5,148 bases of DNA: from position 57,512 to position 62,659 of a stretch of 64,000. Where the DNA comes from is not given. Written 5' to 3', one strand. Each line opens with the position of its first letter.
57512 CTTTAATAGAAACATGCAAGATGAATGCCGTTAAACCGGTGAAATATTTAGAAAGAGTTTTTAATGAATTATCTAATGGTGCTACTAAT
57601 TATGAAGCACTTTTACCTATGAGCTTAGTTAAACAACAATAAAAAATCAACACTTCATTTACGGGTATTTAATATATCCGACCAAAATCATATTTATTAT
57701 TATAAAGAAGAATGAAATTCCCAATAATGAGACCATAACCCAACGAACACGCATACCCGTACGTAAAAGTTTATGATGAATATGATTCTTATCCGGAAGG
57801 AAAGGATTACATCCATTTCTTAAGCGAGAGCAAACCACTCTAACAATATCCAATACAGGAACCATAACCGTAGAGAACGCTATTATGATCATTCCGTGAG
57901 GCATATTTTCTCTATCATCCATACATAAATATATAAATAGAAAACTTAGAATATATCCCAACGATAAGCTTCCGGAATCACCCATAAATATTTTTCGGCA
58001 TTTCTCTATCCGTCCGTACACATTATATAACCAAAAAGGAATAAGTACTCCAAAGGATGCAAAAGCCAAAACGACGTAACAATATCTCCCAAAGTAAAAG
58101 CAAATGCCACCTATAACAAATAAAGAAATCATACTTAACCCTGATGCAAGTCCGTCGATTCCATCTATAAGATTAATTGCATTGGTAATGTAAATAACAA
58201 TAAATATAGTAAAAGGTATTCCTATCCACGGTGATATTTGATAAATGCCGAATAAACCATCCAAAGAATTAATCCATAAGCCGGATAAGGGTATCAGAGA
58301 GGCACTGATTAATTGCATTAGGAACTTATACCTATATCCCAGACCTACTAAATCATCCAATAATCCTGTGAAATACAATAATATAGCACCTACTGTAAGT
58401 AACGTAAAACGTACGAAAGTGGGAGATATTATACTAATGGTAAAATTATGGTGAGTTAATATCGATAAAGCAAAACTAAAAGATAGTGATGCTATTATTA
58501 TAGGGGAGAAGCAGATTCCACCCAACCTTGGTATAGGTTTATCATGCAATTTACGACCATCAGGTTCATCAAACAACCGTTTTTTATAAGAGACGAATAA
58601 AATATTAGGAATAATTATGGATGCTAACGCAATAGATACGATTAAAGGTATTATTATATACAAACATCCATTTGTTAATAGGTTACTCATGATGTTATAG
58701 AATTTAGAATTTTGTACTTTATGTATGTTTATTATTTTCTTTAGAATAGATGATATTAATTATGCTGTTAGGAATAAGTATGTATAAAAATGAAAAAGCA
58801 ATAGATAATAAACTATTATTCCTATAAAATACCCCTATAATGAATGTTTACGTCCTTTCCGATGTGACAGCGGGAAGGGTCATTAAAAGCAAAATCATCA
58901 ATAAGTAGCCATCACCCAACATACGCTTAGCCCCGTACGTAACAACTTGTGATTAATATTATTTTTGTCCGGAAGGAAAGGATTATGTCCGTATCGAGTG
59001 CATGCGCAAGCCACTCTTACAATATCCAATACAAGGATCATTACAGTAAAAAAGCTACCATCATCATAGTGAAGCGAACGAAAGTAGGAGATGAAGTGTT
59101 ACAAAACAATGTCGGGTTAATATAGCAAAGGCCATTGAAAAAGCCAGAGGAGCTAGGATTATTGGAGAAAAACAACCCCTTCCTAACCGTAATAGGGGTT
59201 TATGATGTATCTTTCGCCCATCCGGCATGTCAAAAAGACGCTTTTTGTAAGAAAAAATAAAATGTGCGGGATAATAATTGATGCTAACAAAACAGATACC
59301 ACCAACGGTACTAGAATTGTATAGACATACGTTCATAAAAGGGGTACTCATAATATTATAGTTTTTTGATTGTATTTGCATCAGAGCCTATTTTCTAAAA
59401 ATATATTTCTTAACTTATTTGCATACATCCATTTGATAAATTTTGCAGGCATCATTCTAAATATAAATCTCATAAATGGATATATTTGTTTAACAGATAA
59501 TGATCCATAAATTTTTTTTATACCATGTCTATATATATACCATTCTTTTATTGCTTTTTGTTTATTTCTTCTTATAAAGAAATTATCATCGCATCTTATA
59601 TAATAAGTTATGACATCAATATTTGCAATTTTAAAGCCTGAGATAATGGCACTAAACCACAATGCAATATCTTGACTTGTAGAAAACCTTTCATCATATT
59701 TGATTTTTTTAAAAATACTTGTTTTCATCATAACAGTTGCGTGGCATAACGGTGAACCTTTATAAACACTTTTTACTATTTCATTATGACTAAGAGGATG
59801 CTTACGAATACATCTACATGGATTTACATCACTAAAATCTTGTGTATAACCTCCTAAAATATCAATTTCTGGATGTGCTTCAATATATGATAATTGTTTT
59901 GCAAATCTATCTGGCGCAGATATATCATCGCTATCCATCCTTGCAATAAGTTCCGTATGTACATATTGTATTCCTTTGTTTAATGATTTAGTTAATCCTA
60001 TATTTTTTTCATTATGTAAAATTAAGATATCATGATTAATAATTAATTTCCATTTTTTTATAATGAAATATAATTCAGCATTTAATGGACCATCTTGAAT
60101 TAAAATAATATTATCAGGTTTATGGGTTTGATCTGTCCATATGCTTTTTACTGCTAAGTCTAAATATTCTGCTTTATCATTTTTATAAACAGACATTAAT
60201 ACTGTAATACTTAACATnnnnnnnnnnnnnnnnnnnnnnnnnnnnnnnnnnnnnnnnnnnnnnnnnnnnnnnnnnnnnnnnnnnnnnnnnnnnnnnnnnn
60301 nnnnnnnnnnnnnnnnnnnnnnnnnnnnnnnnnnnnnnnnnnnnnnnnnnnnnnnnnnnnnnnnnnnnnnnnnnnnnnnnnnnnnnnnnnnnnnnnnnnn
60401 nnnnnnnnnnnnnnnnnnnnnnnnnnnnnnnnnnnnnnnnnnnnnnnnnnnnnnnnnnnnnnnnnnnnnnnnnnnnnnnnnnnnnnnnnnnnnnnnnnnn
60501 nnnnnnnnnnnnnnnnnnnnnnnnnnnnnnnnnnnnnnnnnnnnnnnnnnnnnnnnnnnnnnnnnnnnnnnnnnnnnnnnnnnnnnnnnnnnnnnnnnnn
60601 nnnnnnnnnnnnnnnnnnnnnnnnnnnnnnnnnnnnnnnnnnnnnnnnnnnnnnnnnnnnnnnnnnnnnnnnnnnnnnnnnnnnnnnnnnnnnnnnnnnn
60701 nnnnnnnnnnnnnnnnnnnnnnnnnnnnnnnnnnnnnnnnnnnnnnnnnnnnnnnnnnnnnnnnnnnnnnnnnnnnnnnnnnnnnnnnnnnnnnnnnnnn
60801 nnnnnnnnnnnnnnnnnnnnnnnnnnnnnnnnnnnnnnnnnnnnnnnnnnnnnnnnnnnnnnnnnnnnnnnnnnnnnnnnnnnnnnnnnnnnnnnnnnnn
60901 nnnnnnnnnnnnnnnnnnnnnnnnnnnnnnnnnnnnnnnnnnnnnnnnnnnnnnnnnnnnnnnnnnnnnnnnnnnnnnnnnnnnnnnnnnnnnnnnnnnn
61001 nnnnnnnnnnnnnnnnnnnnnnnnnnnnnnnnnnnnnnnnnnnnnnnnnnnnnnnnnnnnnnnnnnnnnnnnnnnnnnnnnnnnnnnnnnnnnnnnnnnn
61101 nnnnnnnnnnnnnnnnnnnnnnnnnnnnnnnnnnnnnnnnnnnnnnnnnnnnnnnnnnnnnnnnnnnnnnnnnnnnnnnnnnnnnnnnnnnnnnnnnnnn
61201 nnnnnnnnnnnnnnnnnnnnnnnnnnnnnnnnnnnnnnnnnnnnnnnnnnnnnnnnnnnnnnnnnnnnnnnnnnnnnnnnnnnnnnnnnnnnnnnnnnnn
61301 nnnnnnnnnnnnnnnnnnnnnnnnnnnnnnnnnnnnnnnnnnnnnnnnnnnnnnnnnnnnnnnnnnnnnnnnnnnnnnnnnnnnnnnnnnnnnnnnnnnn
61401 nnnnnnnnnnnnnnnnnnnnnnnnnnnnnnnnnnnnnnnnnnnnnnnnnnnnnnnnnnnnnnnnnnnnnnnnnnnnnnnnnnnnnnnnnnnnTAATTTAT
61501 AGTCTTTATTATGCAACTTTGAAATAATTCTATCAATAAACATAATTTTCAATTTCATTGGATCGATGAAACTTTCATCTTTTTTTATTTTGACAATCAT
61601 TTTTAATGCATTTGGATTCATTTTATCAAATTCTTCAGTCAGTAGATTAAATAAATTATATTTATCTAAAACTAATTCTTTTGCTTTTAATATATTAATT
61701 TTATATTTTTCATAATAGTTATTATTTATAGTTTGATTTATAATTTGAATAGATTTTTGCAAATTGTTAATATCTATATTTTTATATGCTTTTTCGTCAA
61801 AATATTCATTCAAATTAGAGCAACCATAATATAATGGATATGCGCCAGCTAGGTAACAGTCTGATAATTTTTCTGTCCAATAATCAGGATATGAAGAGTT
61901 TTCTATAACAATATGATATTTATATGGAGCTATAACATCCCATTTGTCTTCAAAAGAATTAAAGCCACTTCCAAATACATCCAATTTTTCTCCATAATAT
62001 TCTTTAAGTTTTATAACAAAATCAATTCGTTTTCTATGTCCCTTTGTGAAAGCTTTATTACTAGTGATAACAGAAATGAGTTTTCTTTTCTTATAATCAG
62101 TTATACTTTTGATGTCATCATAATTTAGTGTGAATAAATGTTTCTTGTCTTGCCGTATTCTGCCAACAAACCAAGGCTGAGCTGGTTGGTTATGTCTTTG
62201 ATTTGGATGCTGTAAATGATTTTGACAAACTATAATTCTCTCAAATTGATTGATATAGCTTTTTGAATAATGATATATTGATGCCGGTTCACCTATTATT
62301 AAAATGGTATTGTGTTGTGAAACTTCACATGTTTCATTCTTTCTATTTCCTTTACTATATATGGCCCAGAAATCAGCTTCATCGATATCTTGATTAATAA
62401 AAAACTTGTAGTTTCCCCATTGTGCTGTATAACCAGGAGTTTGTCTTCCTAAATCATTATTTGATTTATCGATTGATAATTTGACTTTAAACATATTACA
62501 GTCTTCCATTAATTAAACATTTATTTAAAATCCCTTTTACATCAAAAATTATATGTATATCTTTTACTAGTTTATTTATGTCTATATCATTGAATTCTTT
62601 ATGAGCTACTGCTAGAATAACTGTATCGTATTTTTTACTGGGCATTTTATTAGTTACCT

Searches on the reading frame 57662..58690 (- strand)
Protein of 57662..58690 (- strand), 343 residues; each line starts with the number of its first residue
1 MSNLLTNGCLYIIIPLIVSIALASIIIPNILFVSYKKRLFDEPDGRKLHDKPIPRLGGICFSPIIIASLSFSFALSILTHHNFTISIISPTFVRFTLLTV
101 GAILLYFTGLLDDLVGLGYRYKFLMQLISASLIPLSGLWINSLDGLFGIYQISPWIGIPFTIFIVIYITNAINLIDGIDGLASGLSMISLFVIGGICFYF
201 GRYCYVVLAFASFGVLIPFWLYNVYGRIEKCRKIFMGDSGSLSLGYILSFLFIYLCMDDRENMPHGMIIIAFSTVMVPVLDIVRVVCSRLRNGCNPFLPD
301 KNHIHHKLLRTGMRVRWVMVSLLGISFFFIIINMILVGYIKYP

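Call 12: search_protein_families(library=pfam, proteins=[window:57662-58690:-])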
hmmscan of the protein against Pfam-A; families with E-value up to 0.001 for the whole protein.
window:57662-58690:- (343 aa): 1 family
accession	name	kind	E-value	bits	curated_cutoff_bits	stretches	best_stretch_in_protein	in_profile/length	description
PF00953.26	Glycos_transf_4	-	9.9e-34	117.1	27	1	97-254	3-158/160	Glycosyl transferase family 4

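Call 19: find_encoding_contigs(protein=window:57662-58690:-, flank=6000, max_places=10)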
Protein window:57662-58690:- (343 aa): no gene with exactly this product is on record in the collection.

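Call 33: find_homologous_proteins(query=window:57662-58690:-, max_evalue=1e-30)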
Query window:57662-58690:- (343 aa): 7614 proteins with E <= 1e-30 among 8000 candidates; the best 120 are listed.
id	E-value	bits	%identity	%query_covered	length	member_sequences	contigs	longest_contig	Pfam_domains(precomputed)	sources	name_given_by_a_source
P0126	1.9e-199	680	90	99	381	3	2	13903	PF00953.27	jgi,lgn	jgi:UDP-GlcNAc:undecaprenyl-phosphate/decaprenyl-phosphate GlcNAc-1-phosphate transferase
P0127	1.5e-129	450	63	97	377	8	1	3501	PF00953.27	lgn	-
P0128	4.6e-129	449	63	96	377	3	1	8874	PF00953.27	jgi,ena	-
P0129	2.5e-121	423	59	96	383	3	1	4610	PF00953.27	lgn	-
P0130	1.1e-120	421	60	95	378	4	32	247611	PF00953.27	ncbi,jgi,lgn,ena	jgi:UDP-GlcNAc:undecaprenyl-phosphate GlcNAc-1-phosphate transferase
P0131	1.6e-120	421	58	97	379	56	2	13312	PF00953.27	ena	-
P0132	1.9e-118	414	58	97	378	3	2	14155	PF00953.27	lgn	-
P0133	9.3e-117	408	57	96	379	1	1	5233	PF00953.27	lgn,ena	-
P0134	1.3e-112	395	55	71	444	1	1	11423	PF00953.27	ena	-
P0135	3.0e-111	390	57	94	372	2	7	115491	PF00953.27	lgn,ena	-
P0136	1.7e-110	388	54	97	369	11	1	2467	PF00953.27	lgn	-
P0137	1.2e-109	385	56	92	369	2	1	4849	PF00953.27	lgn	-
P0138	1.8e-109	384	55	92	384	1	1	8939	PF00953.27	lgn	-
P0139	5.2e-109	383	54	96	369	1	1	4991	PF00953.27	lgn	-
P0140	8.9e-109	382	55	97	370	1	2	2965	PF00953.27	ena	-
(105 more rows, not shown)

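Call 35: find_encoding_contigs(protein=P0126, flank=7000, max_places=6)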
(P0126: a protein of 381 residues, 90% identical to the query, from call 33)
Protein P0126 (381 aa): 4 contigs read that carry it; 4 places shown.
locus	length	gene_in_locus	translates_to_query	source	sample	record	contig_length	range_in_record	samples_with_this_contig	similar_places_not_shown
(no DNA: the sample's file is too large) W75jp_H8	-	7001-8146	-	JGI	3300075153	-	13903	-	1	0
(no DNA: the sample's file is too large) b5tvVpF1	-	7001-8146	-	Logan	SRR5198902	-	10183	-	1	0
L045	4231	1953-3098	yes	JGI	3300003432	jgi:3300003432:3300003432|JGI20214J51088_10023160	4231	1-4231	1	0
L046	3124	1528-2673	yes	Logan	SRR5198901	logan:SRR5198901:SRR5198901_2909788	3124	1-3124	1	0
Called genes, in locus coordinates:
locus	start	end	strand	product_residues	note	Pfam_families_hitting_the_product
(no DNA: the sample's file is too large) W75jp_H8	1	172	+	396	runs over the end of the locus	PF00037:Fer4 (weak), PF12797:Fer4_2 (faint), PF12800:Fer4_4 (faint), PF12837:Fer4_6 (faint), PF12838:Fer4_7, PF13187:Fer4_9 (weak), PF13237:Fer4_10, PF04432:FrhB_FdhB_C, +1 more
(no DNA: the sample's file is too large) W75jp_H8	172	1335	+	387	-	PF04230:PS_pyruv_trans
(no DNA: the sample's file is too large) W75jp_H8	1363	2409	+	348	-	PF00852:Glyco_transf_10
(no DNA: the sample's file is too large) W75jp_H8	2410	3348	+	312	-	PF00106:adh_short (weak), PF01073:3Beta_HSD, PF01370:Epimerase, PF02719:Polysacc_synt_2, PF04321:RmlD_sub_bind, PF07993:NAD_binding_4 (faint), PF13460:NAD_binding_10 (weak), PF16363:GDP_Man_Dehyd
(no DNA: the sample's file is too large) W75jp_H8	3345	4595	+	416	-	PF00483:NTP_transferase, PF12804:NTP_transf_3 (weak), PF13419:HAD_2 (faint), PF00702:Hydrolase, PF13242:Hydrolase_like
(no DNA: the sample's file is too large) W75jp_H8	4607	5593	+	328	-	PF00288:GHMP_kinases_N, PF08544:GHMP_kinases_C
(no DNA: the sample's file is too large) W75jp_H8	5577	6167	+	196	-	PF13580:SIS_2, PF01380:SIS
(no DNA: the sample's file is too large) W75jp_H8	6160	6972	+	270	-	PF00535:Glycos_transf_2, PF10111:Glyco_tranf_2_2 (weak), PF13641:Glyco_tranf_2_3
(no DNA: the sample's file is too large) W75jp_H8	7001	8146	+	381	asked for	PF00953:Glycos_transf_4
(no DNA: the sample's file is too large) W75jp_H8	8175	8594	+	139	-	-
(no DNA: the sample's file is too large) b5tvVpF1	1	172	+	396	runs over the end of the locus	PF00037:Fer4 (weak), PF12797:Fer4_2 (faint), PF12800:Fer4_4 (faint), PF12837:Fer4_6 (faint), PF12838:Fer4_7, PF13187:Fer4_9 (weak), PF13237:Fer4_10, PF04432:FrhB_FdhB_C, +1 more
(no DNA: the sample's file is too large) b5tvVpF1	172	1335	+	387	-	PF04230:PS_pyruv_trans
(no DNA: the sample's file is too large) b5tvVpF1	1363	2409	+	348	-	PF00852:Glyco_transf_10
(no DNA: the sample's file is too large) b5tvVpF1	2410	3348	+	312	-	PF00106:adh_short (weak), PF01073:3Beta_HSD, PF01370:Epimerase, PF02719:Polysacc_synt_2, PF04321:RmlD_sub_bind, PF07993:NAD_binding_4 (faint), PF13460:NAD_binding_10 (weak), PF16363:GDP_Man_Dehyd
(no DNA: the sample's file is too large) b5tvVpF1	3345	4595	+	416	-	PF00483:NTP_transferase, PF12804:NTP_transf_3 (weak), PF13419:HAD_2 (faint), PF00702:Hydrolase, PF13242:Hydrolase_like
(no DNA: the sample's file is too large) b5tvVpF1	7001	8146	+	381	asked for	PF00953:Glycos_transf_4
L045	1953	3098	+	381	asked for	PF00953:Glycos_transf_4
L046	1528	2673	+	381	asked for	PF00953:Glycos_transf_4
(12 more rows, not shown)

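Call 57: search_solved_structures(query=P0126, max_evalue=0.001, show_alignments=2)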
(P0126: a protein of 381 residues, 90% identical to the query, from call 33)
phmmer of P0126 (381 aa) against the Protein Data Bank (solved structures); distinct sequences matched with E-value up to 0.001: 3.
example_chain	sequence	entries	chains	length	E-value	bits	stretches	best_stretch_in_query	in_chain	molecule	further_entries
4j72_A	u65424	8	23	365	2e-07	33.8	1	10-336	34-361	Phospho-N-acetylmuramoyl-pentapeptide-transferase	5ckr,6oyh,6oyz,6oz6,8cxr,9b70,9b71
9zno_A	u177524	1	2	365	6.8e-07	32.1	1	56-335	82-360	Phospho-N-acetylmuramoyl-pentapeptide-transferase (MraY)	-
5jnq_A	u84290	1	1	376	2.6e-05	26.8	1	7-312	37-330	Phospho-N-acetylmuramoyl-pentapeptide-transferase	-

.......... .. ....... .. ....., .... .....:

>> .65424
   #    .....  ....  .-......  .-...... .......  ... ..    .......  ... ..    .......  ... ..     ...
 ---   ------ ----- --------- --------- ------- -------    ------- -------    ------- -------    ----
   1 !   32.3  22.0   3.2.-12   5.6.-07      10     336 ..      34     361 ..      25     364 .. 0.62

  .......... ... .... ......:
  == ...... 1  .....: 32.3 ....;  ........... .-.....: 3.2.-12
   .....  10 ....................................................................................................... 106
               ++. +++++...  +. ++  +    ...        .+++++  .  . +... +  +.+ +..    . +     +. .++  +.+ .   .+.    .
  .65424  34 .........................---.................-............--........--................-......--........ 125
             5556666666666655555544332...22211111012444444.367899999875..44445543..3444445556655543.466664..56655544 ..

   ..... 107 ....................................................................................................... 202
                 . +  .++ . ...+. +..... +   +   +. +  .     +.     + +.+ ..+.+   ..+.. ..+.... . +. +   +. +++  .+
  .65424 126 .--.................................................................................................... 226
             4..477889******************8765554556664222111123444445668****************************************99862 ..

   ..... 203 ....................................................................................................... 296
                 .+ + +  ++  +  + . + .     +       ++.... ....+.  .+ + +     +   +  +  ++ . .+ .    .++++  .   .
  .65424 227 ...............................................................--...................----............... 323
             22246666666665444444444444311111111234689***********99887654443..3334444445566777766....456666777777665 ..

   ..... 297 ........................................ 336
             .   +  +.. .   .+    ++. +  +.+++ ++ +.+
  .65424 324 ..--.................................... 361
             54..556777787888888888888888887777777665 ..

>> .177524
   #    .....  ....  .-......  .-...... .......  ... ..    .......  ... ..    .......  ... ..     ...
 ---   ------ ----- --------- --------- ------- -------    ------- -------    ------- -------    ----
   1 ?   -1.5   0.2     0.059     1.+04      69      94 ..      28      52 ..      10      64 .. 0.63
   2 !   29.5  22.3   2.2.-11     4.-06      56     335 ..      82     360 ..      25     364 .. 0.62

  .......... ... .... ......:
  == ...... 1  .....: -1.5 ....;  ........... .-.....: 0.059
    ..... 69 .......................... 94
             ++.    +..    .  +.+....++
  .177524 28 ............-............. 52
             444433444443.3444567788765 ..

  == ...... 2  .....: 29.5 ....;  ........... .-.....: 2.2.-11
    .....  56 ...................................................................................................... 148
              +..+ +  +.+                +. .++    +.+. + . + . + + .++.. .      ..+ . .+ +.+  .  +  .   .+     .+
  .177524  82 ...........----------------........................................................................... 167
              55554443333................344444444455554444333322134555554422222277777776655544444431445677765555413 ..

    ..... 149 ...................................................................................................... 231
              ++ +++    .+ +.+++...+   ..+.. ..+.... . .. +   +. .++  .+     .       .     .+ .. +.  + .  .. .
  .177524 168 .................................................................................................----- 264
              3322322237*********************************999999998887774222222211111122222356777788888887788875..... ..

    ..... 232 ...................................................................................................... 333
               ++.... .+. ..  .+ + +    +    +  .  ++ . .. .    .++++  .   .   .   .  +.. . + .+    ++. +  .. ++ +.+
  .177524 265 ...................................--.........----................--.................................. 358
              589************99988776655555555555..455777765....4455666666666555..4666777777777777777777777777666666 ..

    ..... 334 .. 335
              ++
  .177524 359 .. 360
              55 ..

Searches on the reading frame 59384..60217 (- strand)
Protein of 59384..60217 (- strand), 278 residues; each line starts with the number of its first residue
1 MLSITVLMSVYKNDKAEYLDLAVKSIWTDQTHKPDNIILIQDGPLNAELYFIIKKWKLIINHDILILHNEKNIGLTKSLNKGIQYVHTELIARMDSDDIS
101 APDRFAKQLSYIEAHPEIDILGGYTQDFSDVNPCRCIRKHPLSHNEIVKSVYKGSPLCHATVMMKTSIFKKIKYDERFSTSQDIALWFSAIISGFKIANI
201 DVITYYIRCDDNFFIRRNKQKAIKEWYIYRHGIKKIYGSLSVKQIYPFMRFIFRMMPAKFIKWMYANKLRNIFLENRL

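Call 12: search_protein_families(library=pfam, proteins=[window:59384-60217:-])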
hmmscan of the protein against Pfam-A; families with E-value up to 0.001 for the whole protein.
window:59384-60217:- (278 aa): 3 families
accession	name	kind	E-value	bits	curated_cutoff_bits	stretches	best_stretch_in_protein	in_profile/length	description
PF00535.33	Glycos_transf_2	-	1.2e-19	71.4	23.3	1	6-171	2-166/168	Glycosyl transferase family 2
PF13641.12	Glyco_tranf_2_3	-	1.9e-07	31.8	27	1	18-198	15-202/230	Glycosyltransferase like family 2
PF10111.15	Glyco_tranf_2_2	-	3.1e-07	30.6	27.3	1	6-113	2-107/276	Glycosyltransferase like family 2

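Call 56: find_homologous_proteins(query=window:59384-60217:-, max_evalue=1e-40)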
Query window:59384-60217:- (278 aa): 1020 proteins with E <= 1e-40 among 5033 candidates; the best 120 are listed.
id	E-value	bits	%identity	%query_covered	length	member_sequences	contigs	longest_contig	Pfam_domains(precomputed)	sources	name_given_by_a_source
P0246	2.5e-185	632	100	100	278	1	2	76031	PF10111.15,PF13641.13,PF00535.33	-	-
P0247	9.4e-100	351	55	99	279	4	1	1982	PF10111.15,PF13641.13,PF00535.33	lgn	-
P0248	1.2e-94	335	53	99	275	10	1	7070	PF10111.15,PF13641.13,PF00535.33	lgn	-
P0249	5.5e-93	329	51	99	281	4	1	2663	PF10111.15,PF13641.13,PF00535.33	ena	-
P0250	9.6e-92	325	52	96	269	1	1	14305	PF10111.15,PF13641.13,PF00535.33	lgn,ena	-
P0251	2.1e-91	324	51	99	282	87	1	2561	PF10111.15,PF13641.13,PF00535.33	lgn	-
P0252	5.0e-91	323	51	99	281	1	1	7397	PF10111.15,PF13641.13,PF00535.33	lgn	-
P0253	5.1e-91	323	51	99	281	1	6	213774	PF10111.15,PF13641.13,PF00535.33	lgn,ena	-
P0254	1.2e-90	322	50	99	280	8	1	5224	PF10111.15,PF13641.13,PF00535.33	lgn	-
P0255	1.3e-90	321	51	99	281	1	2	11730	PF10111.15,PF13641.13,PF00535.33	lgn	-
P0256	1.9e-90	321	51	99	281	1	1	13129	PF10111.15,PF13641.13,PF00535.33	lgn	-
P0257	4.3e-90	320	52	99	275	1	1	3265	PF10111.15,PF13641.13,PF00535.33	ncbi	-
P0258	5.2e-90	320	49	100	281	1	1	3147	PF10111.15,PF13641.13,PF00535.33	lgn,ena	-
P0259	5.3e-90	320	51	99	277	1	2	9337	PF10111.15,PF13641.13,PF00535.33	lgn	-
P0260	1.4e-89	318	53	99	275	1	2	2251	PF13641.13,PF00535.33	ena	-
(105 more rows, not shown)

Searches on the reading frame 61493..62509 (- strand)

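Call 12: search_protein_families(library=pfam, proteins=[window:61493-62509:-])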
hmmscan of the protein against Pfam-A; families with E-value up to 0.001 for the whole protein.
window:61493-62509:- (339 aa): 1 family
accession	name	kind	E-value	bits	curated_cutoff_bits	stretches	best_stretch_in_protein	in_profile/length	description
PF00852.26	Glyco_transf_10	-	4.8e-10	39.8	23.9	1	140-256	3-121/182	Glycosyltransferase family 10 (fucosyltransferase) C-term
